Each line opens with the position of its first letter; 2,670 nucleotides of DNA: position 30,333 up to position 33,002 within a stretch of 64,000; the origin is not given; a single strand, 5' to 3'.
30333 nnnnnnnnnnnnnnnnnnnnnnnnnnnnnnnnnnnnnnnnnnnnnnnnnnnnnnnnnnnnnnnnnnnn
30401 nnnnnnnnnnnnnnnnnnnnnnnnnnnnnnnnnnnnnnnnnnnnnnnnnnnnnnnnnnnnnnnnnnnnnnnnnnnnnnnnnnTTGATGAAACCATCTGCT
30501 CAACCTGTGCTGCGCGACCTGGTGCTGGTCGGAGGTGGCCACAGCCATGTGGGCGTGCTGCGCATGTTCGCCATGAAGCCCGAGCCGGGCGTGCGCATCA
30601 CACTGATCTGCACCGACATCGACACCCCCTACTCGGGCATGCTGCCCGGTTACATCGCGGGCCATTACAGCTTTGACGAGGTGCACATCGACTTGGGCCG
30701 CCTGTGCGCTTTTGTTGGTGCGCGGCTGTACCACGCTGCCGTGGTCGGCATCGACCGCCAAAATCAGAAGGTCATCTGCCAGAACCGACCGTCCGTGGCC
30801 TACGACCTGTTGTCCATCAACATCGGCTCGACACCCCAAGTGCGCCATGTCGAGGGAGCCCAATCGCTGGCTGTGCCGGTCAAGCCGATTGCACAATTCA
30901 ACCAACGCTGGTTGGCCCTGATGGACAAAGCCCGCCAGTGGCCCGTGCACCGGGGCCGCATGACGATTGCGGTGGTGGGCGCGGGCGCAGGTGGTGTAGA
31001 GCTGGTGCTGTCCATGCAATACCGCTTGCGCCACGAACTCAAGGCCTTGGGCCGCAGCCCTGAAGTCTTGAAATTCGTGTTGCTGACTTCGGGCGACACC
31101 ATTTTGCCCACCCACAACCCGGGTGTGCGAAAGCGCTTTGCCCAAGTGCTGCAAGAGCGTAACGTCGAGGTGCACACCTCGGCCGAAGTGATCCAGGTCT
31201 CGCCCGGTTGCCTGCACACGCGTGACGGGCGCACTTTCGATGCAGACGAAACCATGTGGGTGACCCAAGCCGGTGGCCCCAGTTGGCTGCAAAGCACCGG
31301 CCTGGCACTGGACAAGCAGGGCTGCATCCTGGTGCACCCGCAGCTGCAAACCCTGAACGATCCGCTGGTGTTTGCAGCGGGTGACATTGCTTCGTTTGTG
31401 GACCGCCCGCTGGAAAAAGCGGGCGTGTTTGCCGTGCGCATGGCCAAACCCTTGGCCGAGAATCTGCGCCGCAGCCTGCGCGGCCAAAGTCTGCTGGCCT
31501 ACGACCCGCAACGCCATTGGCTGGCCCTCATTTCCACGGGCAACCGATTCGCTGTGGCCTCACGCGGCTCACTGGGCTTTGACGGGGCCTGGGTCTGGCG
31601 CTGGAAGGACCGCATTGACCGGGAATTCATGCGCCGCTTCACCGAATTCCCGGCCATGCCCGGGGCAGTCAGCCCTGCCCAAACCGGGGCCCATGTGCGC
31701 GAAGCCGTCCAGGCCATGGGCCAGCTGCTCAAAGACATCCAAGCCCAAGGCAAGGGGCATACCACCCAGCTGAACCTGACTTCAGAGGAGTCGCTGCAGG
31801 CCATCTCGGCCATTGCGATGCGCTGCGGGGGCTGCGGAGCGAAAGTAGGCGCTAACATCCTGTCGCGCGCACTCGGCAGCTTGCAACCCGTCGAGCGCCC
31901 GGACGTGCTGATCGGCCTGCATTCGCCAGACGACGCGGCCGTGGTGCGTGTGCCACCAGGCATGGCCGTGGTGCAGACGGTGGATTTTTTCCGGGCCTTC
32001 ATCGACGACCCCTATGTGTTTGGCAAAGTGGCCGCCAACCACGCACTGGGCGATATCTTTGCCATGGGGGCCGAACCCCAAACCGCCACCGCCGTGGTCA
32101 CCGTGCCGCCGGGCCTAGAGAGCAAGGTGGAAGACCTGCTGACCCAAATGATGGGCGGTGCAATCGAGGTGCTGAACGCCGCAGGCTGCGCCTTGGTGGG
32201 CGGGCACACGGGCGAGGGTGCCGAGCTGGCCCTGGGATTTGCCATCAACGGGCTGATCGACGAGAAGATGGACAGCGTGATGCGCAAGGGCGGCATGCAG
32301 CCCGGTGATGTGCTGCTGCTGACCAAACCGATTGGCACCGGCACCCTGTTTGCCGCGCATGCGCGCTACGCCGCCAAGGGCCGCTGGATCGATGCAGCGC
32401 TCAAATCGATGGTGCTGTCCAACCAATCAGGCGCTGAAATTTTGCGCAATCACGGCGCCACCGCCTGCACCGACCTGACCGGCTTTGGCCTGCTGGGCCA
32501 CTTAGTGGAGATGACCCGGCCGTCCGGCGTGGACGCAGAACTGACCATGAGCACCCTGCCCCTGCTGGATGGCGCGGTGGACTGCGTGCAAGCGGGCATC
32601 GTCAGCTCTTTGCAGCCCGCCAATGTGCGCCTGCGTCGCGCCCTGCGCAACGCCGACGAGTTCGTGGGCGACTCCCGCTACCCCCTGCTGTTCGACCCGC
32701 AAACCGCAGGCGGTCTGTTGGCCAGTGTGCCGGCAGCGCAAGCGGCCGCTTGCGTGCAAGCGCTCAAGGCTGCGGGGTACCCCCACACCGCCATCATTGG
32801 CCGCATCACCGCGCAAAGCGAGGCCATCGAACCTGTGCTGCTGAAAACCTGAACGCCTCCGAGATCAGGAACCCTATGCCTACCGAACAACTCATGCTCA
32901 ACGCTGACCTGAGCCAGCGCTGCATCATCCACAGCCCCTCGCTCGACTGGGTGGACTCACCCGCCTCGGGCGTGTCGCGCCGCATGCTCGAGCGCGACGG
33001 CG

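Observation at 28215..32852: senA/senB/senC-type cluster: selenophosphate-dependent biosynthesis of a selenosugar and selenoneine, independent of selenoproteins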

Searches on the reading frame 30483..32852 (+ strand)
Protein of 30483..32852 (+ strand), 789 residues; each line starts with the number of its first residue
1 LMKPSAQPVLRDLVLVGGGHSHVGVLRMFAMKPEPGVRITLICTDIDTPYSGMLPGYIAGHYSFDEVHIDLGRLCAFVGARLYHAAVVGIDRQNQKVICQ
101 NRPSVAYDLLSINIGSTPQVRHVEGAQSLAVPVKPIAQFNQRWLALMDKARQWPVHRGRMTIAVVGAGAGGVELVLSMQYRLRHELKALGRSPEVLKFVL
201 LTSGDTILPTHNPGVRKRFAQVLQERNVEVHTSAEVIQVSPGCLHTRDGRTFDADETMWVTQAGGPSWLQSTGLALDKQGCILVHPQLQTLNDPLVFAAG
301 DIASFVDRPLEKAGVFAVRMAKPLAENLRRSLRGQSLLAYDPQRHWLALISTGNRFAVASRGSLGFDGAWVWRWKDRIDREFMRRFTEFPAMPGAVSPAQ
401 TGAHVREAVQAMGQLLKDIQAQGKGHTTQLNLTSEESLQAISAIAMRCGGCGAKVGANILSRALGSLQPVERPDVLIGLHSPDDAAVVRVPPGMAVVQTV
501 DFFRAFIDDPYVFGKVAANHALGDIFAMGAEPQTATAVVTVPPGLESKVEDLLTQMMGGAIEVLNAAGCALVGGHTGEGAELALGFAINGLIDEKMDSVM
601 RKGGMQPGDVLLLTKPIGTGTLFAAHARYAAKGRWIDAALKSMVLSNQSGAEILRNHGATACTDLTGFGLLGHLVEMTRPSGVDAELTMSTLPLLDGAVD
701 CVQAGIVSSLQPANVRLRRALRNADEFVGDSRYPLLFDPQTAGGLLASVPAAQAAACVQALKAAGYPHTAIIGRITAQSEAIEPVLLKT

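Call 3: search_protein_families(library=ncbifam, proteins=[window:30483-32852:+])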
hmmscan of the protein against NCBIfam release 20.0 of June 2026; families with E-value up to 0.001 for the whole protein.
window:30483-32852:+ (789 aa): 22 families
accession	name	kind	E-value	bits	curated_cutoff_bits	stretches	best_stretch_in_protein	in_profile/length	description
TIGR03169.1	Nterm_to_SelD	hypoth_equivalog_domain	1.3e-149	498.5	310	1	12-386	1-365/365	pyridine nucleotide-disulfide oxidoreductase family protein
TIGR04369.1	fusion_not_SelD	hypoth_equivalog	1e-140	470.1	700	2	15-394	1-346/701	oxidoreductase/SelD-related fusion protein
TIGR00476.1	selD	equivalog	4.1e-89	298.9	125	1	446-753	6-310/311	selenide, water dikinase SelD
NF002098.0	PRK00943.1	equivalog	4.5e-66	223.1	299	1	448-780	14-339/347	selenide, water dikinase SelD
NF010705.0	PRK14105.1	equivalog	4.6e-35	121.1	291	1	450-698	16-274/345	selenide, water dikinase SelD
TIGR01379.1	thiL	equivalog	3.3e-21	75.6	184.15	1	481-703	23-247/320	thiamine-phosphate kinase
NF004351.0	PRK05731.1-4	equivalog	1.8e-15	56.8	324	1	474-693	32-248/321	thiamine-phosphate kinase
NF004350.0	PRK05731.1-1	equivalog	1.7e-09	37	441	1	471-697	19-244/325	thiamine-phosphate kinase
TIGR02374.1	nitri_red_nirB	equivalog_domain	3.3e-09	35.7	578.35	1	13-307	1-282/794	nitrite reductase large subunit NirB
TIGR03267.1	methan_mark_2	hypoth_equivalog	3.4e-09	36.2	365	1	481-694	43-248/323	methanogenesis marker 2 protein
NF004353.0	PRK05731.2-2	equivalog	1.7e-08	34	301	1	509-703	50-236/311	thiamine-phosphate kinase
NF049943.1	SQR_III_seleno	exception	3.9e-08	32.6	525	1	78-353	68-336/406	type III sulfide quinone reductase, selenoprotein subtype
TIGR02124.1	hypE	equivalog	5.7e-08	32.1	251.6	1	479-696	30-247/332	hydrogenase expression/formation protein HypE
NF045765.1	PhenlGlyoxDHPadH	equivalog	2.3e-07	30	475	1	14-305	6-279/416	NADH-dependent phenylglyoxylate dehydrogenase subunit epsilon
TIGR04049.1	AIR_rel_sll0787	hypoth_equivalog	4.5e-07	29.2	321.3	1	481-695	42-244/318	sll0787 family AIR synthase-like protein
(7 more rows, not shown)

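Call 4: search_protein_families(library=pfam, proteins=[window:30483-32852:+])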
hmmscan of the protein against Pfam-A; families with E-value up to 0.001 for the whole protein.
window:30483-32852:+ (789 aa): 3 families
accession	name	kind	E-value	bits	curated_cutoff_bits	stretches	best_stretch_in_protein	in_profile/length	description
PF07992.20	Pyr_redox_2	-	1.2e-23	84.4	26.1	1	12-307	2-278/291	Pyridine nucleotide-disulphide oxidoreductase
PF00586.29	AIRS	-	1.2e-20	74.4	24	1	483-591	2-111/112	AIR synthase related protein, N-terminal domain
PF02769.27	AIRS_C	-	7e-17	62.5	23.1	1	606-779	1-149/156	AIR synthase related protein, C-terminal domain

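Call 17: search_solved_structures(query=window:30483-32852:+, show_alignments=2)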
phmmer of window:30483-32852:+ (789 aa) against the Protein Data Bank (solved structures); distinct sequences matched with E-value up to 0.001: 17.
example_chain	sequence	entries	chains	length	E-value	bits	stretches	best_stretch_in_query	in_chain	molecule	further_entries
3u0o_A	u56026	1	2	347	1.1e-46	162.6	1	448-761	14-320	Selenide, water dikinase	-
2yye_A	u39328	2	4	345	4.2e-37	131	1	446-752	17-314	Selenide, water dikinase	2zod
2zau_A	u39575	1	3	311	6.7e-34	120.4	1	483-752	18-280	Selenide, water dikinase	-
9hjt_F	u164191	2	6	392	2.2e-22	82.4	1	449-696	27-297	Selenide, water dikinase 1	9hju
3fd5_A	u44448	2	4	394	2.2e-22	82.3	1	449-696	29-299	Selenide, water dikinase 1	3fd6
5kmq_A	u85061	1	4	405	6.3e-19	70.9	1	57-376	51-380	FAD-dependent pyridine nucleotide-disulfide oxidoreductase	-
4nwz_A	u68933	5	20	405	7.5e-19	70.7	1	57-371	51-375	FAD-dependent pyridine nucleotide-disulfide oxidoreductase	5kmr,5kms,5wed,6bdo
5kmp_A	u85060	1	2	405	9.4e-18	67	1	57-371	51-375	FAD-dependent pyridine nucleotide-disulfide oxidoreductase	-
9pxk_C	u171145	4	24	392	3.5e-17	65.1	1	37-362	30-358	NADH dehydrogenase-like protein YjlD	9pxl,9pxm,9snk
5l16_A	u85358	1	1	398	1.8e-15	59.5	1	494-683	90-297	Putative selenophosphate synthetase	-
9mqy_A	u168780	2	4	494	1.8e-10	42.9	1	137-373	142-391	NADH:ubiquinone reductase (non-electrogenic)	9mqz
5na1_A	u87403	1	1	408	6.1e-10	41.2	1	53-340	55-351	NADH dehydrogenase-like protein SAOUHSC_00878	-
5na4_A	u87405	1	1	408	3e-09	38.9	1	53-340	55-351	NADH dehydrogenase-like protein SAOUHSC_00878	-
5cc8_A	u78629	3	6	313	3e-08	35.6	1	472-634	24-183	Thiamine-monophosphate kinase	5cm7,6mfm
5dd7_A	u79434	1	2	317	3.1e-08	35.5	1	472-634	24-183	Thiamine-monophosphate kinase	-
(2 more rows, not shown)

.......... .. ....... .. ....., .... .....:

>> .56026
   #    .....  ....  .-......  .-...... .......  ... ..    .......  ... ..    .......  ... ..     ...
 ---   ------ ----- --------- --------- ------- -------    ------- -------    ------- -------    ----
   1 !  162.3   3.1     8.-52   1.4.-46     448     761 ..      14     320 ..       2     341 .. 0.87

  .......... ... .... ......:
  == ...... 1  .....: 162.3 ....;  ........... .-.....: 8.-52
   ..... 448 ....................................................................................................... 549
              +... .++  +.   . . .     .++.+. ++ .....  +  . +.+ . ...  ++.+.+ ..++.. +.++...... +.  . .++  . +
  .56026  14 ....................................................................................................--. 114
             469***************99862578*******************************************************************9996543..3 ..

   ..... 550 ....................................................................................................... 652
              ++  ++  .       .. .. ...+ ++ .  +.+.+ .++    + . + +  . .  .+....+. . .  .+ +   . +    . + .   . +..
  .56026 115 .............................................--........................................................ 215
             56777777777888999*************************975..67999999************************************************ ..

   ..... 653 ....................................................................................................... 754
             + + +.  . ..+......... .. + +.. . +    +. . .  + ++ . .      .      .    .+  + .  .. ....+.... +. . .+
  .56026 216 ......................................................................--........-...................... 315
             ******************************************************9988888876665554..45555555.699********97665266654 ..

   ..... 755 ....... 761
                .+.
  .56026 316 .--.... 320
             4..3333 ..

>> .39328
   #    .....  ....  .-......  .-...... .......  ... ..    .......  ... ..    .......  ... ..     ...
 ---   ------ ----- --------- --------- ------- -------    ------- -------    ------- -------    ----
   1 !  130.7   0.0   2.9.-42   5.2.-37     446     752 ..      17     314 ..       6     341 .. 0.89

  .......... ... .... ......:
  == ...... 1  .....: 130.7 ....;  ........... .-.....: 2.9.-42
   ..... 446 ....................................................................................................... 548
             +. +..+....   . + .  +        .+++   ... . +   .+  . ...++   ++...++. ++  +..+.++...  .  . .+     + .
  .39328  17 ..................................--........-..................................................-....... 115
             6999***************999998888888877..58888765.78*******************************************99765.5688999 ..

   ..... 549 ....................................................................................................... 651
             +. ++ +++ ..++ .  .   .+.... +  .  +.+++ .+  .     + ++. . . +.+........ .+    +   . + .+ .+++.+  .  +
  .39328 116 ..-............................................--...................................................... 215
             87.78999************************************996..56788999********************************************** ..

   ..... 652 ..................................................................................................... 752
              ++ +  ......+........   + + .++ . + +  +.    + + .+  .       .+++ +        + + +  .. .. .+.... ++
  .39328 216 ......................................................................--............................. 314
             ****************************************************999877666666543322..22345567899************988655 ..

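Call 24: find_homologous_proteins(query=window:30486-32852:+, max_evalue=1e-20)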
Query window:30486-32852:+ (788 aa): 8000 proteins with E <= 1e-20 among 8000 candidates; the best 120 are listed.
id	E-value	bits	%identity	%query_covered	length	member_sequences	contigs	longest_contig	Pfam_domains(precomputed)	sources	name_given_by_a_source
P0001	0.0e+0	1652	93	100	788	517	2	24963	PF07992.21,PF00586.30,PF02769.28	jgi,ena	jgi:selenide,water dikinase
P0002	0.0e+0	1612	90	100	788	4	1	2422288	PF07992.21,PF00586.30,PF02769.28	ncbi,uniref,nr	ncbi:selenide, water dikinase SelD [Limnohabitans sp. 2KL-27]|uniref:selenide, water dikinase SelD n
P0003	0.0e+0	1611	91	100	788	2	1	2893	PF07992.21,PF00586.30,PF02769.28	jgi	jgi:selenide,water dikinase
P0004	0.0e+0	1599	90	100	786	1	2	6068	PF07992.21,PF00586.30,PF02769.28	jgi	jgi:selenide,water dikinase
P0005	0.0e+0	1597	90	100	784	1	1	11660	PF07992.21,PF00586.30,PF02769.28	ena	-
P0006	0.0e+0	1596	90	100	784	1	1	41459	PF07992.21,PF00586.30,PF02769.28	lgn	-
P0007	0.0e+0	1596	90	100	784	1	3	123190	PF07992.21,PF00586.30,PF02769.28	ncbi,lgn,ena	-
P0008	0.0e+0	1596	90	100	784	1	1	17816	PF07992.21,PF00586.30,PF02769.28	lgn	-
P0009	0.0e+0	1594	90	100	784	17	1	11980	PF07992.21,PF00586.30,PF02769.28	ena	-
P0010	0.0e+0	1593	90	100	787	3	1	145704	PF07992.21,PF00586.30,PF02769.28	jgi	jgi:selenide, water dikinase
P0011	0.0e+0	1593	90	100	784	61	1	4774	PF07992.21,PF00586.30,PF02769.28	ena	-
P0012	0.0e+0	1593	90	100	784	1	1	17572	PF07992.21,PF00586.30,PF02769.28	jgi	jgi:selenide,water dikinase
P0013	0.0e+0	1593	90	100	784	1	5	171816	PF07992.21,PF00586.30,PF02769.28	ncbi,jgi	-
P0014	0.0e+0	1592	90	100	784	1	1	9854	PF07992.21,PF00586.30,PF02769.28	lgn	-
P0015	0.0e+0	1592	89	100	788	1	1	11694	PF07992.21,PF00586.30,PF02769.28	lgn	-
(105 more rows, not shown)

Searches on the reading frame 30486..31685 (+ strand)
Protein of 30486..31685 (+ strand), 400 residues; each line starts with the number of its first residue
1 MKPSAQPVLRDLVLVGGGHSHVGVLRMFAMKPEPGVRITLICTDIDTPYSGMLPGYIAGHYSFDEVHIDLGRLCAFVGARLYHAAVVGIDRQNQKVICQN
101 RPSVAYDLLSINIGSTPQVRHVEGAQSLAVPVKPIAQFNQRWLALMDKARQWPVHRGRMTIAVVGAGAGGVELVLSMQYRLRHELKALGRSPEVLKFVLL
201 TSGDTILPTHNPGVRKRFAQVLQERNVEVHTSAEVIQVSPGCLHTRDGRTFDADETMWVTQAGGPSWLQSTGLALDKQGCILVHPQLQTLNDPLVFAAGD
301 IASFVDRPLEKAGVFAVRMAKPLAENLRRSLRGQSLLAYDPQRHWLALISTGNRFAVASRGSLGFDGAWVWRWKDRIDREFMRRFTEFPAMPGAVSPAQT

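Call 53: search_solved_structures(query=window:30486-31685:+, show_alignments=3, max_evalue=0.01)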
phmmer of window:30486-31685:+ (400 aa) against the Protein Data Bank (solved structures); distinct sequences matched with E-value up to 0.01: 13.
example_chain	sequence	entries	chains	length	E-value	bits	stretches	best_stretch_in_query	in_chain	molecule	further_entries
5kmq_A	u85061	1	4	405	5.9e-20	74.6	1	58-375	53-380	FAD-dependent pyridine nucleotide-disulfide oxidoreductase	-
4nwz_A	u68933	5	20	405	7.2e-20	74.3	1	58-370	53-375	FAD-dependent pyridine nucleotide-disulfide oxidoreductase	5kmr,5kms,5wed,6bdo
5kmp_A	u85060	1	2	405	9.1e-19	70.7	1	58-370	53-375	FAD-dependent pyridine nucleotide-disulfide oxidoreductase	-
9pxk_C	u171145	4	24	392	9.8e-18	67.3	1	36-361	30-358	NADH dehydrogenase-like protein YjlD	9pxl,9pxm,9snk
9mqy_A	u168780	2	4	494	6.4e-11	44.9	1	136-372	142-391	NADH:ubiquinone reductase (non-electrogenic)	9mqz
5na1_A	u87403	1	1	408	1.6e-10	43.6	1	52-339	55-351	NADH dehydrogenase-like protein SAOUHSC_00878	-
5na4_A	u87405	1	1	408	7.7e-10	41.3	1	52-339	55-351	NADH dehydrogenase-like protein SAOUHSC_00878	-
3hyv_A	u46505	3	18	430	0.00023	23.3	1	10-333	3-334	Sulfide-quinone reductase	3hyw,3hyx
5n1t_A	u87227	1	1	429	0.00065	21.8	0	12-136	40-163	flavin-binding subunit of sulfide dehydrogenase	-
5jwa_A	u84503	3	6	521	0.0011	21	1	98-247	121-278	NADH dehydrogenase, putative | Type II NADH:ubiquinone oxidoreductase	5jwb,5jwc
3lxd_A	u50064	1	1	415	0.0035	19.4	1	156-275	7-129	FAD-dependent pyridine nucleotide-disulphide oxidoreductase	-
4ywo_A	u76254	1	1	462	0.0044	19.1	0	197-302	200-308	Mercuric reductase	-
8uub_A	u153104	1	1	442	0.0098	17.9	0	196-302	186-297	Oxidoreductase, pyridine nucleotide-disulfide, class I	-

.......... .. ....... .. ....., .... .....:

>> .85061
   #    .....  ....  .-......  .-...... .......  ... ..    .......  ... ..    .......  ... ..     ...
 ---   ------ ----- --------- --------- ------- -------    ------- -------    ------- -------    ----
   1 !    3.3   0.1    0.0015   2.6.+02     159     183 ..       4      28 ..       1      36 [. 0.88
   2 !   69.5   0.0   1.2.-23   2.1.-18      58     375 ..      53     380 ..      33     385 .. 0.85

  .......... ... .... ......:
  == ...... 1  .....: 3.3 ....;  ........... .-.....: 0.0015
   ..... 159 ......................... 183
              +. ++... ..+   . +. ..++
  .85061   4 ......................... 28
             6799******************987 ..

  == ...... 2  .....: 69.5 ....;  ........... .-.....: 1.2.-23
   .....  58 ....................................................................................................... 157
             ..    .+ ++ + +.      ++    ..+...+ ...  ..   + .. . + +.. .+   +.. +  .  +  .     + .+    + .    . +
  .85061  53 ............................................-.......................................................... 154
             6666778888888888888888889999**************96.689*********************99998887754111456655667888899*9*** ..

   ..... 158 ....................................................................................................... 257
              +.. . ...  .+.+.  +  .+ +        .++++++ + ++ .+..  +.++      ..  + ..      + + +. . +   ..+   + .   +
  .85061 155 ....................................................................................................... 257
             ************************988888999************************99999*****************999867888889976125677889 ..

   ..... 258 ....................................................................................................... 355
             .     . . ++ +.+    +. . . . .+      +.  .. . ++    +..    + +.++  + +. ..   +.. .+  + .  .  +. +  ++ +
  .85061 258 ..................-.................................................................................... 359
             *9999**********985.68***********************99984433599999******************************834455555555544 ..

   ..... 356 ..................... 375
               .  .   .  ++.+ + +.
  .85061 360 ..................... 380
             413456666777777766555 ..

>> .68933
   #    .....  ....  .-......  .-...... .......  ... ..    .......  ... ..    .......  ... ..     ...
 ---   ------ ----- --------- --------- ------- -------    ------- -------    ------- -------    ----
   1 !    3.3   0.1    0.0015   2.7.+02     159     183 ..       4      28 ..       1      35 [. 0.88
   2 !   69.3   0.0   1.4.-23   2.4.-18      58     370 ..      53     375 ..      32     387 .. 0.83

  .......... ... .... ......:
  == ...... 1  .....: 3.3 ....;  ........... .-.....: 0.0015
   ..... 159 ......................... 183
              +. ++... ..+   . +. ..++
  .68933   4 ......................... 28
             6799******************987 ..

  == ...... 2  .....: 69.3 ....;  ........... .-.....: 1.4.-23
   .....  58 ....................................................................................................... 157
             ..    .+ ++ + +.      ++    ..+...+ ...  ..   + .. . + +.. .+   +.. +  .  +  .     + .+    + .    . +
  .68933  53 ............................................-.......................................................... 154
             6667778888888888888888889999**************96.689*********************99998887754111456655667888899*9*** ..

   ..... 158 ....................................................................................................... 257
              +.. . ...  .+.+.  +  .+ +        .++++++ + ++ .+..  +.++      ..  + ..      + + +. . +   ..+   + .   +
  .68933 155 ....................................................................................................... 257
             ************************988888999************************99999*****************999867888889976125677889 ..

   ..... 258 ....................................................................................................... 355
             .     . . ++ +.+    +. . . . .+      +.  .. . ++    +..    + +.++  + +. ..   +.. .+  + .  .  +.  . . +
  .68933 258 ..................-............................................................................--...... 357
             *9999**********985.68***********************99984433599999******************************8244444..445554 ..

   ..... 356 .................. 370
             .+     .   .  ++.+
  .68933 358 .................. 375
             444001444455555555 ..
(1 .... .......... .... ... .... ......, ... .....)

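Call 64: search_protein_representatives(protein=window:30486-31685:+)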
Query: 400 residues. Proteins with E-value up to 0.001 (for the whole library): 9673; up to 1e-10: 5325; up to 1e-30: 2181. The best 150 are listed.
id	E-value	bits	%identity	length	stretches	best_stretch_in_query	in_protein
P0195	1.8e-201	685.5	88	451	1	22-358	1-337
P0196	6.6e-152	522.3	64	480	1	5-395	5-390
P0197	8.0e-148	508.9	63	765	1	9-389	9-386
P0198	3.7e-141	486.9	60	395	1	6-391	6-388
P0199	5.6e-130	450.1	57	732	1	9-385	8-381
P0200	4.1e-127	440.7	56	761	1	7-389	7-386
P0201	2.1e-122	425.2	52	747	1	5-389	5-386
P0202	1.0e-116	406.5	51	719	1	10-392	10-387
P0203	1.6e-114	399.2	50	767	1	5-396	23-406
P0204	3.5e-113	394.8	52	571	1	30-395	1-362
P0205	3.0e-112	391.7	49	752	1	1-394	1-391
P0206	4.0e-111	388.0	49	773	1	8-393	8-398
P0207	1.0e-109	383.4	49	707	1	7-394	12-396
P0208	9.4e-109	380.2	47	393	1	2-387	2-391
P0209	1.6e-108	379.5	45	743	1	4-391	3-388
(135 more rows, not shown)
